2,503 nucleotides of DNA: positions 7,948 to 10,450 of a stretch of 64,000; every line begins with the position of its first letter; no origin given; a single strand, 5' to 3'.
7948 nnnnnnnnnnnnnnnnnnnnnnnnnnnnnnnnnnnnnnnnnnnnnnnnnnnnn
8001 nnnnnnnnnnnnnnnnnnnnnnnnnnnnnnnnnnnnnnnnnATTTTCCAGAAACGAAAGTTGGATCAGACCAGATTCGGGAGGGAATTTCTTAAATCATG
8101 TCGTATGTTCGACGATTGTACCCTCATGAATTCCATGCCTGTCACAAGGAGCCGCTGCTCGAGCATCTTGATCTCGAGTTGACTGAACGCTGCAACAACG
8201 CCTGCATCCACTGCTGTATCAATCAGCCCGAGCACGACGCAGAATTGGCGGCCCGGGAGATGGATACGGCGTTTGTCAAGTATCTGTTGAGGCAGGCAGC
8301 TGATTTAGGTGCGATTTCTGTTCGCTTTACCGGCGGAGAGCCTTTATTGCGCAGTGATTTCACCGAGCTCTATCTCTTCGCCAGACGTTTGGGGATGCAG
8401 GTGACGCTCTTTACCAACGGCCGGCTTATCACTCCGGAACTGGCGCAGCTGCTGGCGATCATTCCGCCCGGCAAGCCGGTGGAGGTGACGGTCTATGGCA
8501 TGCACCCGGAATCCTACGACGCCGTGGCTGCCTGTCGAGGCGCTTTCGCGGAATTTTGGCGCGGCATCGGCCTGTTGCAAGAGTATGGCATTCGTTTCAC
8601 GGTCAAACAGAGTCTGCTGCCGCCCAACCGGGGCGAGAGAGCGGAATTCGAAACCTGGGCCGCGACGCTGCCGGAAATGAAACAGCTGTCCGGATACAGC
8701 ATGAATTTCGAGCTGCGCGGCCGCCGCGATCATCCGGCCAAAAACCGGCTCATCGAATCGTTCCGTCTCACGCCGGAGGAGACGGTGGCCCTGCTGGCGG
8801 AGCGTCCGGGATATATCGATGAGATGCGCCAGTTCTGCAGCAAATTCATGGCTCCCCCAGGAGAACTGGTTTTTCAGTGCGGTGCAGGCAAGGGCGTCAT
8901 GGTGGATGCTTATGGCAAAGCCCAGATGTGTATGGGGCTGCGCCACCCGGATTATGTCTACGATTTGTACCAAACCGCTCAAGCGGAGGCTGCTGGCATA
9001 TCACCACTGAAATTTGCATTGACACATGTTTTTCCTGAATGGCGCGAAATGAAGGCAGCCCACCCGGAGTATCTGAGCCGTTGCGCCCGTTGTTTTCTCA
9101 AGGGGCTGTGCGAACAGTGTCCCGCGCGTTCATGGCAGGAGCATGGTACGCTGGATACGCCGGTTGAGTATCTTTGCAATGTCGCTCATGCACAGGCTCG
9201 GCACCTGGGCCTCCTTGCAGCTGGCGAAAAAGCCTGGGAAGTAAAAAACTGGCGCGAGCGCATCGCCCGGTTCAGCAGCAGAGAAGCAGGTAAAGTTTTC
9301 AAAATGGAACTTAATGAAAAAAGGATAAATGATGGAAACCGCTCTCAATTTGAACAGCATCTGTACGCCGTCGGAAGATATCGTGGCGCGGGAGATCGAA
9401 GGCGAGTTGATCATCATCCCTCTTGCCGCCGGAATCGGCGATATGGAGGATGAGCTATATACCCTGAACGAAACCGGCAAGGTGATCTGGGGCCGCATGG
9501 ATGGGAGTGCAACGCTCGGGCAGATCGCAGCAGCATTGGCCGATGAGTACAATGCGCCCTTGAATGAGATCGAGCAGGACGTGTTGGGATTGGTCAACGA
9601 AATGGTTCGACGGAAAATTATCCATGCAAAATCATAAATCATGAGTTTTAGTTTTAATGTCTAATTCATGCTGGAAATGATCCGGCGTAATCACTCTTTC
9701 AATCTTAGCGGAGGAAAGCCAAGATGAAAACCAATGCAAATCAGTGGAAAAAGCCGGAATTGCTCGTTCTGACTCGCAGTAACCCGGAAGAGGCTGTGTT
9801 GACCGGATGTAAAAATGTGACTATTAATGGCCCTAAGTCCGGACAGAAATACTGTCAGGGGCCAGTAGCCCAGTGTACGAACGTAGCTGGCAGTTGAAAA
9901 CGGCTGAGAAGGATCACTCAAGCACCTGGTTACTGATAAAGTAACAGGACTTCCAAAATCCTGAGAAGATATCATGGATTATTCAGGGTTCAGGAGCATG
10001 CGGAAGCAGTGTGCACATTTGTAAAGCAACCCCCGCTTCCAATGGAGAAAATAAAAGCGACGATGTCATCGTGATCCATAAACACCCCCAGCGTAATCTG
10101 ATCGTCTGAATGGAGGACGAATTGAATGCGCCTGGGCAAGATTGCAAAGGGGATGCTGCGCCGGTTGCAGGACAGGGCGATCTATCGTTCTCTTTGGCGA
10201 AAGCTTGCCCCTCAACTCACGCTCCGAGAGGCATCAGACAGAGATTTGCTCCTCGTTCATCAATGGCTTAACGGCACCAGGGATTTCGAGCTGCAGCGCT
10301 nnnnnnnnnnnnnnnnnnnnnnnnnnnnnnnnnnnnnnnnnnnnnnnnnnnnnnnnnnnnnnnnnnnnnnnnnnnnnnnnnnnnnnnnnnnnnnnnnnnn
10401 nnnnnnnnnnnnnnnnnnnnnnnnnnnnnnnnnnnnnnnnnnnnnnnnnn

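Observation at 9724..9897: Unannotated 57-aa precursor peptide with PqqA-like leader (QWKKPEL) and a three-Cys core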

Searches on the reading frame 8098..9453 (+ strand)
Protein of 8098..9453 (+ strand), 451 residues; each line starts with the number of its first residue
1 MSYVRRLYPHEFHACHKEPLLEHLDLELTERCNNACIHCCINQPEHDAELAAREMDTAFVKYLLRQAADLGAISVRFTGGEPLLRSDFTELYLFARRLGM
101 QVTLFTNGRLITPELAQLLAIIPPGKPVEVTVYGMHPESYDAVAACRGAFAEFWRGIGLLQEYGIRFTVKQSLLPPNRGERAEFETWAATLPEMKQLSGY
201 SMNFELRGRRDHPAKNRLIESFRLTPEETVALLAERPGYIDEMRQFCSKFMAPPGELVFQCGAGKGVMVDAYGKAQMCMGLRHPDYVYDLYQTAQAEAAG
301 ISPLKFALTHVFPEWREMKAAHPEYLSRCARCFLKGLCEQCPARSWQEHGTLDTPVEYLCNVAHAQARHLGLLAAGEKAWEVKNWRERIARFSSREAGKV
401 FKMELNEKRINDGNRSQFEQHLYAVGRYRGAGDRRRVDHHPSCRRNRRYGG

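Call 5: search_protein_families(library=ncbifam, proteins=[window:8098-9453:+], max_evalue=0.01)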
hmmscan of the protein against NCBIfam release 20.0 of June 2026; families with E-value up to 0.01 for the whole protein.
window:8098-9453:+ (451 aa): 62 families (the best 25 are shown)
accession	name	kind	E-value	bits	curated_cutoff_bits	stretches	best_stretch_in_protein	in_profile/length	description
TIGR04545.1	rSAM_ahbD_hemeb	equivalog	1.9e-24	86.8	500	1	26-177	4-151/339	heme b synthase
TIGR04251.1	SCM_rSAM_ScmF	equivalog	7.3e-24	84.8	400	1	22-185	4-166/353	SynChlorMet cassette radical SAM/SPASM protein ScmF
TIGR04055.1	rSAM_NirJ2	equivalog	4e-19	69.3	500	1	28-184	6-157/326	putative heme d1 biosynthesis radical SAM protein NirJ2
TIGR04546.1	rSAM_ahbC_deAc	equivalog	7.4e-19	67.8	650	1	27-171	44-183/390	12,18-didecarboxysiroheme deacetylase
NF045574.1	sacti_mat_StsB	exception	1.1e-18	67.4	625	1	10-185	84-253/466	StsB family radical SAM/SPASM domain sactipeptide maturase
TIGR04347.1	pseudo_SAM_Halo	equivalog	2.4e-18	66.6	525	1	27-170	43-185/390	TIGR04347 family pseudo-SAM/SPASM protein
TIGR04250.1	SCM_rSAM_ScmE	equivalog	8.3e-18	64.4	400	1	24-203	5-177/358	SynChlorMet cassette radical SAM/SPASM protein ScmE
TIGR02668.1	moaA_archaeal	equivalog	2.1e-16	59.8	325.25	1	22-165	10-148/303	GTP 3',8-cyclase MoaA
TIGR04054.1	rSAM_NirJ1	equivalog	2.7e-16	59.2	650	1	27-171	41-184/387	putative heme d1 biosynthesis radical SAM protein NirJ1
TIGR02109.1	PQQ_syn_pqqE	equivalog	1.1e-15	57.5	381.35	1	24-170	9-151/358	pyrroloquinoline quinone biosynthesis protein PqqE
TIGR03962.1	mycofact_rSAM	equivalog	2e-15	56.9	265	1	24-189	14-174/339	mycofactocin radical SAM maturase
TIGR03977.1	rSAM_pair_HxsC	equivalog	4.2e-15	55.4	267.9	1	24-177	27-179/292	His-Xaa-Ser system radical SAM maturase HxsC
TIGR04051.1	rSAM_NirJ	equivalog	1.4e-14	53.8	515.45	1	27-175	7-150/354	heme d1 biosynthesis radical SAM protein NirJ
TIGR02666.1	moaA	equivalog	2.1e-14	53.2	284.05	1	23-166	11-156/336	GTP 3',8-cyclase MoaA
NF001199.0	PRK00164.2-1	equivalog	4.7e-14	52.2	231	1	23-159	13-144/308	GTP 3',8-cyclase MoaA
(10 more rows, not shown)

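Call 6: search_protein_families(library=pfam, proteins=[window:8098-9453:+], max_evalue=0.01)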
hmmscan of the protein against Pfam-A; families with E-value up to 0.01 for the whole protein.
window:8098-9453:+ (451 aa): 2 families
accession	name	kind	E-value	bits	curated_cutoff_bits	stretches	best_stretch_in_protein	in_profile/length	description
PF04055.27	Radical_SAM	-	1.5e-18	67.9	29.5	1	27-169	2-145/166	Radical SAM superfamily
PF13353.11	Fer4_12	-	0.0084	16.9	22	0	31-97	14-76/137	4Fe-4S single cluster domain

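Call 35: search_solved_structures(query=window:8098-9453:+, max_evalue=0.001)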
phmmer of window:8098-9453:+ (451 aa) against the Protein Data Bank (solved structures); distinct sequences matched with E-value up to 0.001: 12.
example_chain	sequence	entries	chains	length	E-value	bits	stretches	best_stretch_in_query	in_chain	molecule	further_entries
6c8v_A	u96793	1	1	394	3.2e-09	39.5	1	24-174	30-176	Coenzyme PQQ synthesis protein E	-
7vob_C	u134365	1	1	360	5.5e-09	38.7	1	23-185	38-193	Cytosylglucuronate decarboxylase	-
7voc_C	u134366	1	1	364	5.7e-09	38.7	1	23-185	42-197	Cytosylglucuronate decarboxylase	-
6efn_A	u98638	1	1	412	2.3e-07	33.4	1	25-181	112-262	Sporulation killing factor maturation protein SkfB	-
1tv7_A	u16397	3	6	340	0.00012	24.5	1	22-112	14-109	Molybdenum cofactor biosynthesis protein A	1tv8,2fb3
2fb2_A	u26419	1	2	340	0.00012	24.5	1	22-112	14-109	Molybdenum cofactor biosynthesis protein A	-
7tol_A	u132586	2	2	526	0.00019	23.8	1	21-109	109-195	glycerol dibiphytanyl glycerol tetraether - macrocyclic archaeol synthase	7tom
8wm2_A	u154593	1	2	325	0.00023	23.5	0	27-117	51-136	Fe-S radical SAM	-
5v1q_A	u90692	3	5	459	0.00026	23.3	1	61-120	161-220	Radical SAM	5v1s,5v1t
8ai1_A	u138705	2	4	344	0.00028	23.2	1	25-108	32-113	Putative peptide biosynthesis protein YydG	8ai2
8ai6_A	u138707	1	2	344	0.00028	23.2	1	25-108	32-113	Putative peptide biosynthesis protein YydG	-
8ai3_A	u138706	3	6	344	0.00029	23.2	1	25-108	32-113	Putative peptide biosynthesis protein YydG | Radical SAM core domain-containing protein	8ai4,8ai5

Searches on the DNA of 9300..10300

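Call 33: search_rna_families(source=window, start=9300, end=10300, threshold=evalue, max_evalue=1)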
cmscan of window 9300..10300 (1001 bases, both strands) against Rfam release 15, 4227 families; matches with E-value up to 1: 0.
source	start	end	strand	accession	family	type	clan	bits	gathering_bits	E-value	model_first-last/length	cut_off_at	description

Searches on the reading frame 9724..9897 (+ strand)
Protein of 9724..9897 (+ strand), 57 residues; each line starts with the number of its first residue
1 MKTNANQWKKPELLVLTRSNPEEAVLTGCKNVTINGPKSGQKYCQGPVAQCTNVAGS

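Call 5: search_protein_families(library=ncbifam, proteins=[window:9724-9897:+], max_evalue=0.01)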
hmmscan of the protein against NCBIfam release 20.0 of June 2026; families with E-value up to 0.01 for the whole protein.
window:9724-9897:+ (57 aa): 0 families

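Call 6: search_protein_families(library=pfam, proteins=[window:9724-9897:+], max_evalue=0.01)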
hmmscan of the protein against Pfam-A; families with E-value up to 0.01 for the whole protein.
window:9724-9897:+ (57 aa): 0 families

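Call 7: find_homologous_proteins(query=window:9724-9894:+, max_evalue=10)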
Query seq(57 aa) (57 aa): 10 proteins with E <= 10 among 10 candidates.
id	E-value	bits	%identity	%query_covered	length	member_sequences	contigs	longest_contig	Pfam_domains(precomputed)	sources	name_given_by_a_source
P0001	1.3e-31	124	100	100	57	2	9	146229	-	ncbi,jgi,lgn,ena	-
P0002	2.4e-9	54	57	100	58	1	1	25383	-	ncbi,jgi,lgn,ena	-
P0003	5.2e-9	53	64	79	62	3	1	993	-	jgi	-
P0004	5.7e-9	53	81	63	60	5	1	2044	-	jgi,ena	-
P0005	2.1e-8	51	79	60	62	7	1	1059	-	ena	-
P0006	1.2e-6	46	49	96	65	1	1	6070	-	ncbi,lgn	-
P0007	2.8e-5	42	49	89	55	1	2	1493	-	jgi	jgi:hypothetical protein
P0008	4.6e-5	41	60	70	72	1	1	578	-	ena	-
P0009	5.9e-3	34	47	86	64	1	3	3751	-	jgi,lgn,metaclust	metaclust:\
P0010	6.6e-3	34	65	54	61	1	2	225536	-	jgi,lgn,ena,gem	-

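Call 10: find_encoding_contigs(protein=P0002, flank=8000, max_places=3)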
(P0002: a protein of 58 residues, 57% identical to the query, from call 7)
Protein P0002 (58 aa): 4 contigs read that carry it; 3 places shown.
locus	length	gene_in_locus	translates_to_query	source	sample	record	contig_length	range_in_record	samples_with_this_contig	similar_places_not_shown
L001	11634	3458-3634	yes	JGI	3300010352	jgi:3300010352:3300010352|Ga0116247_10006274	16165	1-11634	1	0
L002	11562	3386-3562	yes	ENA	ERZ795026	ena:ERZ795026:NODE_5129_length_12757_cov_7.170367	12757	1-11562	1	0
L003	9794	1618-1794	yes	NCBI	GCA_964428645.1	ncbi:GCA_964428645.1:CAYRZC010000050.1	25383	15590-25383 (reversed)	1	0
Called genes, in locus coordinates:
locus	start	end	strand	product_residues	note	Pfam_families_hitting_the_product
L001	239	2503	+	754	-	PF13807:GNVR (weak), PF01656:CbiA (weak), PF10609:ParA, PF13614:AAA_31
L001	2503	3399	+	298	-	PF27840:ScmC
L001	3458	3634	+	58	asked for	-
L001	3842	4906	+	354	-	PF04055:Radical_SAM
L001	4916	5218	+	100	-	PF05402:PqqD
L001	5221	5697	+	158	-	PF00717:Peptidase_S24 (weak)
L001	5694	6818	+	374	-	PF04055:Radical_SAM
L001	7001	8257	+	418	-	PF06082:YjbH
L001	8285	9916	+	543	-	-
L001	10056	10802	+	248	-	PF06082:YjbH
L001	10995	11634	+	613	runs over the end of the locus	PF00005:ABC_tran, PF02463:SMC_N (faint), PF13304:AAA_21 (faint)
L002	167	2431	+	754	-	PF13807:GNVR (weak), PF01656:CbiA (weak), PF10609:ParA, PF13614:AAA_31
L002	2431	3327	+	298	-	PF27840:ScmC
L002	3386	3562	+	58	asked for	-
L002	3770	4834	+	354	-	PF04055:Radical_SAM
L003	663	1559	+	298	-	PF27840:ScmC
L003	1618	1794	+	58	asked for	-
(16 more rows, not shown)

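Call 11: find_encoding_contigs(protein=P0010, flank=8000, max_places=3)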
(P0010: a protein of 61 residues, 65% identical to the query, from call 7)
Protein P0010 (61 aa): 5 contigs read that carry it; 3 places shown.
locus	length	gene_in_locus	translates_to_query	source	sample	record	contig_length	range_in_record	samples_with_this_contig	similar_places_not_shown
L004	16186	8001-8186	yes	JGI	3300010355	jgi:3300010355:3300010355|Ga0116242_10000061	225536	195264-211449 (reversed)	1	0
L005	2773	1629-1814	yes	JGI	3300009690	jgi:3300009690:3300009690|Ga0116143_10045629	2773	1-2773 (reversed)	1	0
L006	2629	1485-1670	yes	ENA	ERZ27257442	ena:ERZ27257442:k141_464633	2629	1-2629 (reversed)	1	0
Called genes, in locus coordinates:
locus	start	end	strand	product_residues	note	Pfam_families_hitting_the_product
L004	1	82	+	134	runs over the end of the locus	PF05635:23S_rRNA_IVP, PF22296:bAvd (faint)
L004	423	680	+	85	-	-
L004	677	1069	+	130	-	PF01850:PIN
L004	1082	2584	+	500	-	PF14052:Caps_assemb_Wzi (weak)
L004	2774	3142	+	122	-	-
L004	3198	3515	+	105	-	PF13366:PDDEXK_3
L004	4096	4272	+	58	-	-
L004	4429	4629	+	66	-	-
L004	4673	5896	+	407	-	PF04055:Radical_SAM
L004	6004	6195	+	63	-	-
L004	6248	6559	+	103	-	PF05402:PqqD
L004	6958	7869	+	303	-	PF27840:ScmC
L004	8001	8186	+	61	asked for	-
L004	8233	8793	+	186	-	PF13302:Acetyltransf_3 (weak), PF00583:Acetyltransf_1, PF13673:Acetyltransf_10, PF13508:Acetyltransf_7, PF08445:FR47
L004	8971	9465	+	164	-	-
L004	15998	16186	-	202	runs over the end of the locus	PF27840:ScmC (faint)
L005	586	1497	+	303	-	PF27840:ScmC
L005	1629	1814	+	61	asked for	-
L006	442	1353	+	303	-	PF27840:ScmC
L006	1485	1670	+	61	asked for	-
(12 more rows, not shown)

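Call 12: find_encoding_contigs(protein=P0006, flank=8000, max_places=3)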
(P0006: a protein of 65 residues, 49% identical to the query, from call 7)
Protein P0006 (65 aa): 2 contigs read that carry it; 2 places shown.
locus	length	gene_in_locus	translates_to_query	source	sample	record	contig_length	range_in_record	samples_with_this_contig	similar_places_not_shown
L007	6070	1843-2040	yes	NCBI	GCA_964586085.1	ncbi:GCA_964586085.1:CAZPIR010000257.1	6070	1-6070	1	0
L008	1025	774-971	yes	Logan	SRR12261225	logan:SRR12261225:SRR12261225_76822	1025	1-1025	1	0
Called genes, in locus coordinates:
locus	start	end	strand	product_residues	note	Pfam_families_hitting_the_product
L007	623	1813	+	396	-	PF04055:Radical_SAM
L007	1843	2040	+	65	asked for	-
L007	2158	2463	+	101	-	PF05402:PqqD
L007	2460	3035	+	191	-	PF00685:Sulfotransfer_1 (weak), PF13469:Sulfotransfer_3 (faint)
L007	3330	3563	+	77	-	-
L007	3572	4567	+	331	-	PF00583:Acetyltransf_1, PF13673:Acetyltransf_10, PF13508:Acetyltransf_7, PF08445:FR47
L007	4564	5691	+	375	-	PF04055:Radical_SAM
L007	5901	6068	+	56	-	?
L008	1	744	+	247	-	?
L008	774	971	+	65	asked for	-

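Call 16: list_cluster_members(proteins=[P0001, P0002, P0006, P0010])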
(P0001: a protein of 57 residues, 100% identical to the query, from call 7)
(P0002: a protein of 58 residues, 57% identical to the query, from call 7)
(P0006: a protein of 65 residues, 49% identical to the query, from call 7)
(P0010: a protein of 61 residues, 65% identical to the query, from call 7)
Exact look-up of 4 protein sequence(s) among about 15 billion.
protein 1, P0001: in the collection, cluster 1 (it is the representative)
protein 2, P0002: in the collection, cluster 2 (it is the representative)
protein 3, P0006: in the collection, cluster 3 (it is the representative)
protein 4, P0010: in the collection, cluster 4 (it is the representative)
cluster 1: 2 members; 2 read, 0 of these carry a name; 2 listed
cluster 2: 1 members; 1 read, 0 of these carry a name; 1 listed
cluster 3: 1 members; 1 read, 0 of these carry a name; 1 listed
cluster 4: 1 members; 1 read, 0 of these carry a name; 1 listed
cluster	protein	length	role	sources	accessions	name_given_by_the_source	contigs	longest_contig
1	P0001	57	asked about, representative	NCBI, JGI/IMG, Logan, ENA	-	-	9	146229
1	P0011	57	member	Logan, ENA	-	-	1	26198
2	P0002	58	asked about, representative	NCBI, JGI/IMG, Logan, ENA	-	-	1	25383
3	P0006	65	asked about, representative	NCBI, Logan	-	-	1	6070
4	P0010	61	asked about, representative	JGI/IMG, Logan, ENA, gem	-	-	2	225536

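Call 17: find_encoding_contigs(protein=P0001, flank=3000, max_places=8)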
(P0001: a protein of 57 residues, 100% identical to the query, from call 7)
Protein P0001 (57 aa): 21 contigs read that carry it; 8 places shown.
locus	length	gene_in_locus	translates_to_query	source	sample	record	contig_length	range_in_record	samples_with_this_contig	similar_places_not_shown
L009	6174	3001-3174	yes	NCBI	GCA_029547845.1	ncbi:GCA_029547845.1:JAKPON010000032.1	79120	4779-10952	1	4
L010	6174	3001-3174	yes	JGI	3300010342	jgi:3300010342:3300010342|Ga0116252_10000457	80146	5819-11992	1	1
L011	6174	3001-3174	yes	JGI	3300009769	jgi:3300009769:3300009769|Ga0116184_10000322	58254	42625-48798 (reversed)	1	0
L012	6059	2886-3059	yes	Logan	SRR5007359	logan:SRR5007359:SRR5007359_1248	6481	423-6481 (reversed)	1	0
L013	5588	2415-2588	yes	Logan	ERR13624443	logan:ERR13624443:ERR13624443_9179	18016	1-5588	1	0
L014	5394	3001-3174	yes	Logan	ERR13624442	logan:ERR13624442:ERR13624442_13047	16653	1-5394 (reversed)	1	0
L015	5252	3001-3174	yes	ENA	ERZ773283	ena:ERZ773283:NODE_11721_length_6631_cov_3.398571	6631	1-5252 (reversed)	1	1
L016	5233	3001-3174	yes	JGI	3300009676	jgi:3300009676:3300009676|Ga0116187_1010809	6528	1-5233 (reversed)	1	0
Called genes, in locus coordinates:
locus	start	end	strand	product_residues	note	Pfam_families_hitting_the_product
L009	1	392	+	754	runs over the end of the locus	PF13807:GNVR (weak), PF01656:CbiA (weak), PF10609:ParA, PF13614:AAA_31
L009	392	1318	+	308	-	PF27840:ScmC (weak)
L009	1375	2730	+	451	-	PF04055:Radical_SAM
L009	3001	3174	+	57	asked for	-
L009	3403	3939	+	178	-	PF00583:Acetyltransf_1, PF13673:Acetyltransf_10 (weak), PF13508:Acetyltransf_7, PF08445:FR47 (weak)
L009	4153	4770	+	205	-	-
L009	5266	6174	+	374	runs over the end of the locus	PF04055:Radical_SAM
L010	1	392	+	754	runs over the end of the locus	PF13807:GNVR (weak), PF01656:CbiA (weak), PF10609:ParA, PF13614:AAA_31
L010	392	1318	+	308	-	PF27840:ScmC (weak)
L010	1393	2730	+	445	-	PF04055:Radical_SAM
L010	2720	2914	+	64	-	PF05402:PqqD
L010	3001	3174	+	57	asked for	-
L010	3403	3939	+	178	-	PF00583:Acetyltransf_1, PF13673:Acetyltransf_10 (weak), PF13508:Acetyltransf_7, PF08445:FR47 (weak)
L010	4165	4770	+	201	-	-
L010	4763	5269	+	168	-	PF00717:Peptidase_S24 (weak)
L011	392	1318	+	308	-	PF27840:ScmC (weak)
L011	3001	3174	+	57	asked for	-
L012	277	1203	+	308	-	PF27840:ScmC (weak)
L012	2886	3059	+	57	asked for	-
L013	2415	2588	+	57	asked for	-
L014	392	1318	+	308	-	PF27840:ScmC (weak)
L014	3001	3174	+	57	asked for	-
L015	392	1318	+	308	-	PF27840:ScmC (weak)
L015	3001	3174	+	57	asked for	-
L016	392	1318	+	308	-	PF27840:ScmC (weak)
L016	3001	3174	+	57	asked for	-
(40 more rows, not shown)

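Call 57: search_protein_families(library=pfam, alignment_id=A2, max_evalue=10)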
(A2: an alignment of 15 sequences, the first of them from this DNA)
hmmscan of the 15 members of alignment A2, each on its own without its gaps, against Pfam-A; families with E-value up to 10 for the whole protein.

A. member 1, seq(57 aa): 0 families

B. families by the number of members that match (of 15 scanned): 1 family
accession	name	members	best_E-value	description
PF13993.11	YccJ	1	0.26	YccJ-like protein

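Call 58: search_protein_families(library=ncbifam, alignment_id=A2, max_evalue=10)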
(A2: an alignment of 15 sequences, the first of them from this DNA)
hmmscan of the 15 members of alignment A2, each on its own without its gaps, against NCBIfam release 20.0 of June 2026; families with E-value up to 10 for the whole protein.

A. member 1, seq(57 aa): 0 families

B. families by the number of members that match (of 15 scanned): 3 families
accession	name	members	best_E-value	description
NF052369.1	PmrG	1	0.17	lipopolysaccharide core heptose(II)-phosphate phosphatase PmrG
TIGR04252.1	SCM_precur_ScmA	1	0.24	SynChlorMet cassette protein ScmA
NF033524.1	lasso_PadeA_fam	1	0.74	paeninodin family lasso peptide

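Call 60: search_protein_families(library=ncbifam, proteins=[P0006, P0007, P0008, P0009, P0010], max_evalue=10)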
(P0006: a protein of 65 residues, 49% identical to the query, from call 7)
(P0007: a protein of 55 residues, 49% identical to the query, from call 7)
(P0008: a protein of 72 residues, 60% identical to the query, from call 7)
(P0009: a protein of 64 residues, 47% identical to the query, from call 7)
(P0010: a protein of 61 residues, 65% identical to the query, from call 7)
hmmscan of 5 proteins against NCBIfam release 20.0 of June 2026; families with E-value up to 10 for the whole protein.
P0006 (65 aa): 0 families

P0007 (55 aa): 1 family
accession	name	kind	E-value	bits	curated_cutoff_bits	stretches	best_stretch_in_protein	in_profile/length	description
NF033524.1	lasso_PadeA_fam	subfamily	0.74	9.6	27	1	5-15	1-11/30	paeninodin family lasso peptide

P0008 (72 aa): 0 families

P0009 (64 aa): 0 families

P0010 (61 aa): 1 family
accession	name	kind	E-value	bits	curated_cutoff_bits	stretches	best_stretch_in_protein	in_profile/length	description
TIGR04252.1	SCM_precur_ScmA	equivalog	0.24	11.7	35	1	38-55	22-41/49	SynChlorMet cassette protein ScmA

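Call 71: search_protein_representatives(alignment_id=A1)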
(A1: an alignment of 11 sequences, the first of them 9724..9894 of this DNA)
Query: 11 sequences, 61 profile positions. Proteins with E-value up to 0.001 (for the whole library): 2878; up to 1e-10: 339; up to 1e-30: 0. The best 150 are listed.
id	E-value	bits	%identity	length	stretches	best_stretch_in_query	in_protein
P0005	1.3e-24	102.2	-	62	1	1-61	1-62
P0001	5.0e-23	97.1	-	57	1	1-61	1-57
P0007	2.0e-18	82.4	-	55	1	1-61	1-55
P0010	1.0e-17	80.1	-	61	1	3-61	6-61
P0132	6.6e-17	77.5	-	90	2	4-57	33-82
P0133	9.4e-17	77.0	-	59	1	4-61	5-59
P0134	9.5e-17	77.0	-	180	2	1-61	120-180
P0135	1.4e-15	73.3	-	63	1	1-59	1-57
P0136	1.7e-15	73.0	-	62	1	1-56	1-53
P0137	3.0e-15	72.2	-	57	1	1-59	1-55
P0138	3.4e-15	72.0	-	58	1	4-61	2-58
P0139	4.5e-15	71.6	-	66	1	5-61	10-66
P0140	4.5e-15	71.6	-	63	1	3-61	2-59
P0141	6.5e-15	71.1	-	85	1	5-61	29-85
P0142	7.8e-15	70.9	-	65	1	2-61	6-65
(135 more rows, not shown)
